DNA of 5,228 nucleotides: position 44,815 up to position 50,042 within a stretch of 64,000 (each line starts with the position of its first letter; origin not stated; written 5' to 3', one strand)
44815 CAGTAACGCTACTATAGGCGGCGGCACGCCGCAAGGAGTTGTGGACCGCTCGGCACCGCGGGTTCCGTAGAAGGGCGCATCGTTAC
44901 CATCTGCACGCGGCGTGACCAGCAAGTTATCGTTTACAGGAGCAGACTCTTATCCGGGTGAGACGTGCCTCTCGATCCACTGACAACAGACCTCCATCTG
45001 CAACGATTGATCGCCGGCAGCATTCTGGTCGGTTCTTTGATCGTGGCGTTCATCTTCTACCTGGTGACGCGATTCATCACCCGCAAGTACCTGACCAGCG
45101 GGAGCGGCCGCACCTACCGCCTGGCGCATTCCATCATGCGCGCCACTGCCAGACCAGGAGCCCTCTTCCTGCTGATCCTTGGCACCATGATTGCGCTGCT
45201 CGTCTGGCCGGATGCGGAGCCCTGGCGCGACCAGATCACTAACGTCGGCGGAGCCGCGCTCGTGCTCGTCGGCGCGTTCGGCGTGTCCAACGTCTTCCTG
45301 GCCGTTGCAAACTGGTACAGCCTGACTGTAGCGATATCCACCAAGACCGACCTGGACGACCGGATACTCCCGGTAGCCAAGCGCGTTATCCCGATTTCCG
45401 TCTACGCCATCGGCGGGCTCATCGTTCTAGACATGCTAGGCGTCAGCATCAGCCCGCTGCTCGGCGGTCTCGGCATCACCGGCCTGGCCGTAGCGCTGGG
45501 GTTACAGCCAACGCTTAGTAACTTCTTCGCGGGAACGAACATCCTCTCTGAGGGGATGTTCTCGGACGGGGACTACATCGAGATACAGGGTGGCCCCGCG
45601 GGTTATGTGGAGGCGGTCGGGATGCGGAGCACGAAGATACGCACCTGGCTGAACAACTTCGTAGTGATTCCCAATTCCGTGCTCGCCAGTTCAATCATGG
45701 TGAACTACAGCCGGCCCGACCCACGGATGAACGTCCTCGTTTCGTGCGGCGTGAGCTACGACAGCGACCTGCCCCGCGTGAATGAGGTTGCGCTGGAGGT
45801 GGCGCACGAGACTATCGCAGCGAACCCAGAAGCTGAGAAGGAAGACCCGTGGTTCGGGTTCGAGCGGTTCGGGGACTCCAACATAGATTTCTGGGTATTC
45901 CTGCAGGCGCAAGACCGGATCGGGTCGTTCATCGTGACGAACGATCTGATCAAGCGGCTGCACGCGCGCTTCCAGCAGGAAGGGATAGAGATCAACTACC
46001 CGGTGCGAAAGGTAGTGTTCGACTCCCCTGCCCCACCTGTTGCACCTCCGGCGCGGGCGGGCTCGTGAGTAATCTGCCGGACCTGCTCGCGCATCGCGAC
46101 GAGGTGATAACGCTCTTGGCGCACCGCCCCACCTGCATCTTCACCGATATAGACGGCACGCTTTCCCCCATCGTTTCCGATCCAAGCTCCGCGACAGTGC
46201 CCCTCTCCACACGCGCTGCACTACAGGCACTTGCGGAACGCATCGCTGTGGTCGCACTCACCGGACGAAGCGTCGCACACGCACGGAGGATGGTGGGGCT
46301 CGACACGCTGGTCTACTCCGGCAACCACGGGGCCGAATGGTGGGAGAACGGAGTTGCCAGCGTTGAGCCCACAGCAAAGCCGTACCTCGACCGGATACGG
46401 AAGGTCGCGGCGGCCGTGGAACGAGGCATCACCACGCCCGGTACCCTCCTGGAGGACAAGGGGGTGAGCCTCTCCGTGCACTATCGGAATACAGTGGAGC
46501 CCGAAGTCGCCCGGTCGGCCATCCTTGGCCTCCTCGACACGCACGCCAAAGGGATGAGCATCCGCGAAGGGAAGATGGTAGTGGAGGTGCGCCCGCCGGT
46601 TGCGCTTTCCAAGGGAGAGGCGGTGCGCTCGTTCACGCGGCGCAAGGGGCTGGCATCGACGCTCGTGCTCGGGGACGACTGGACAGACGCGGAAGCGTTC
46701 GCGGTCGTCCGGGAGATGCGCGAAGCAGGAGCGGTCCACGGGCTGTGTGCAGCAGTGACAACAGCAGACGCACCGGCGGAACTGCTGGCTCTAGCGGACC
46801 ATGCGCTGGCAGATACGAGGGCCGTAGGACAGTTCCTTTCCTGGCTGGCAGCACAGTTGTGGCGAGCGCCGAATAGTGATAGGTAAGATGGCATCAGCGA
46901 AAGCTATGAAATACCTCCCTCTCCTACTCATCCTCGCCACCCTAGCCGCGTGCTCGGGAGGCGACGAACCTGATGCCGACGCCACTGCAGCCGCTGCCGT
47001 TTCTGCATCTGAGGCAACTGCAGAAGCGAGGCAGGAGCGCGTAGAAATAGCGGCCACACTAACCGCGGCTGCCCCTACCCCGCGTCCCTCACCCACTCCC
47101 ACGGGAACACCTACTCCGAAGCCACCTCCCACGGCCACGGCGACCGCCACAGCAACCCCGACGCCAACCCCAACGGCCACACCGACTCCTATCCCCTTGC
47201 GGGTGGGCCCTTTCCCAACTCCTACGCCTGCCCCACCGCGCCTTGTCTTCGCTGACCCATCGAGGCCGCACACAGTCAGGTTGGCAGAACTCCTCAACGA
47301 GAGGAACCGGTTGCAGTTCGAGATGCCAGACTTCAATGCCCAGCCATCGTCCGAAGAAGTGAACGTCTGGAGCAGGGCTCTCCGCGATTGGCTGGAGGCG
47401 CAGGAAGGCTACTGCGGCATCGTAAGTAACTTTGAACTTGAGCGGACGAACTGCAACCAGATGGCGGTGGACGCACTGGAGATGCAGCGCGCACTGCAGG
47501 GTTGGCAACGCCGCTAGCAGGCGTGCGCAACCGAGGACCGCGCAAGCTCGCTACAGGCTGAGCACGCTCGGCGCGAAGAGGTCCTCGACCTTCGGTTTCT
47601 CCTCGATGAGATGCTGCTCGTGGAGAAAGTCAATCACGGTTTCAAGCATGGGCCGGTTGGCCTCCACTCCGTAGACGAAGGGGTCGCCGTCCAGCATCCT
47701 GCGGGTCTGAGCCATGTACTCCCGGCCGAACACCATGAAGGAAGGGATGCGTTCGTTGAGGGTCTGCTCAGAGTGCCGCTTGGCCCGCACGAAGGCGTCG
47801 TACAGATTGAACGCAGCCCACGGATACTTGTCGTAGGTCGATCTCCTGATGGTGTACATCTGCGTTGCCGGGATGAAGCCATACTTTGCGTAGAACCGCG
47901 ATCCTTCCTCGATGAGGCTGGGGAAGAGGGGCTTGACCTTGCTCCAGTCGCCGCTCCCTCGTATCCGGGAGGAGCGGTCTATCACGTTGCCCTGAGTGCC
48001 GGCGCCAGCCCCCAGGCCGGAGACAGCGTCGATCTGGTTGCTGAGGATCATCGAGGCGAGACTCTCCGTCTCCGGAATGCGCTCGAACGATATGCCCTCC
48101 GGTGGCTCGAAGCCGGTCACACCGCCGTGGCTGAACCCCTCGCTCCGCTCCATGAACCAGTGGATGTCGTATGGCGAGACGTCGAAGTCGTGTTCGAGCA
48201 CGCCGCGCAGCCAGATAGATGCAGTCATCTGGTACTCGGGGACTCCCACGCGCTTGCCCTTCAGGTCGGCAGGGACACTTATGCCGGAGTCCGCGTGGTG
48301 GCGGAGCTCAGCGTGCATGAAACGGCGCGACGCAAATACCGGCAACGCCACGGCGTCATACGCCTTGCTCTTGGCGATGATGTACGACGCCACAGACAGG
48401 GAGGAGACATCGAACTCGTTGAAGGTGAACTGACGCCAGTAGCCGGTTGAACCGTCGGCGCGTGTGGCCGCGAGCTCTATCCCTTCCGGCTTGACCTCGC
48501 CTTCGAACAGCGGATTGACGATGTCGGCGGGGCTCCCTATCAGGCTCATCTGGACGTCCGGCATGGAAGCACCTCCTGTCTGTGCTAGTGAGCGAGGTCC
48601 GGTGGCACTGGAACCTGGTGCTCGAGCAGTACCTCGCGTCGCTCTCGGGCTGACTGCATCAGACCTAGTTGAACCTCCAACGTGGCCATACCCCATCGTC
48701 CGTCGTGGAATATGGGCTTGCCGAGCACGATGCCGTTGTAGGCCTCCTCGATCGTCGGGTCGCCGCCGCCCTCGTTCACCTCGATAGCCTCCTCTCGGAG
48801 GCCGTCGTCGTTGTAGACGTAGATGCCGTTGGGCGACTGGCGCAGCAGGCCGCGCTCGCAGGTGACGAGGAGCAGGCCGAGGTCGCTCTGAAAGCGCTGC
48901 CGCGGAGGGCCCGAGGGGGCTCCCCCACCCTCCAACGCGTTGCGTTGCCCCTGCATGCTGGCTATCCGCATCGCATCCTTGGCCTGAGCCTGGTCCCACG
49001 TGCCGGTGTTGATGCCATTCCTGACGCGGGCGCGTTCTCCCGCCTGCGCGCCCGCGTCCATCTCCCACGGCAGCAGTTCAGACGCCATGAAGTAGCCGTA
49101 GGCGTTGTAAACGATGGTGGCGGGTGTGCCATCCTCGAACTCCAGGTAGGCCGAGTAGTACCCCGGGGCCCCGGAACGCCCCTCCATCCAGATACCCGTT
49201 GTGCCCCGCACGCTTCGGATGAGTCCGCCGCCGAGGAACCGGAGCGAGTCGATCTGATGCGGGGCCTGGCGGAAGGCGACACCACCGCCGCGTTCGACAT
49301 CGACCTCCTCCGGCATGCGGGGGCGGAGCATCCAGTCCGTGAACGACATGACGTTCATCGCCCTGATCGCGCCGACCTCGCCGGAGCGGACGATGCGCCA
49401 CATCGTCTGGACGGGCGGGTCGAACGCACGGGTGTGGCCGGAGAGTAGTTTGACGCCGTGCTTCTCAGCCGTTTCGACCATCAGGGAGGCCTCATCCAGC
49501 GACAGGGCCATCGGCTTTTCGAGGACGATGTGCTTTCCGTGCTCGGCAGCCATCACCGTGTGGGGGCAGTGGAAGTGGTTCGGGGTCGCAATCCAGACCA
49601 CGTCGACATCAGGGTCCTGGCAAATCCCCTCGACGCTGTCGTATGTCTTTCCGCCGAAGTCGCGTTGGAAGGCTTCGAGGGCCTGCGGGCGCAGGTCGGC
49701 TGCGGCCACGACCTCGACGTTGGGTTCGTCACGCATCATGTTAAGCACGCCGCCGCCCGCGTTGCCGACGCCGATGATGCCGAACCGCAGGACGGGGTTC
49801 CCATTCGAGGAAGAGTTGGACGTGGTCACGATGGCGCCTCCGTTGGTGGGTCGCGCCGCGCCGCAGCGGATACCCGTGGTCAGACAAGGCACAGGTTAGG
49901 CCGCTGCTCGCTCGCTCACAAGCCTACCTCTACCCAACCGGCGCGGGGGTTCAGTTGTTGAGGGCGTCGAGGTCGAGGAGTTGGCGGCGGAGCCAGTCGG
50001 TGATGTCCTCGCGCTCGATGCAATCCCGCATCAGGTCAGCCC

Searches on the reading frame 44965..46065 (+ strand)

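Call 11: search_protein_families(library=pfam, proteins=[window:44965-46065:+], max_evalue=0.0001)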
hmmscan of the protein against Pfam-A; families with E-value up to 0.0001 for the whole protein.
window:44965-46065:+ (367 aa): 2 families
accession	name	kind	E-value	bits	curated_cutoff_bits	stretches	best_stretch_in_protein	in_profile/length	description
PF00924.24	MS_channel_2nd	-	5.5e-17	62.1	20.2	1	183-250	2-68/68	Mechanosensitive ion channel, beta-domain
PF21088.3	MS_channel_1st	-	3.9e-08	33.6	23.1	1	145-181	6-42/42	Mechanosensitive ion channel, transmembrane helices 2/3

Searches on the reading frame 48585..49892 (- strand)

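Call 11: search_protein_families(library=pfam, proteins=[window:48585-49892:-], max_evalue=0.0001)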
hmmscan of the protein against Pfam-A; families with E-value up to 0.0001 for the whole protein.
window:48585-49892:- (435 aa): 3 families
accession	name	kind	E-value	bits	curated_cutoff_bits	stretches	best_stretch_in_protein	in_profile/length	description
PF01408.29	GFO_IDH_MocA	-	4.4e-28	98.8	24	1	35-153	1-120/120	Oxidoreductase family, NAD-binding Rossmann fold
PF22725.1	GFO_IDH_MocA_C3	-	9.5e-15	55.1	27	1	161-263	1-103/124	GFO/IDH/MocA C-terminal domain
PF03447.22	NAD_binding_3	-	2.2e-05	25.6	24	1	41-150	1-114/116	Homoserine dehydrogenase, NAD binding domain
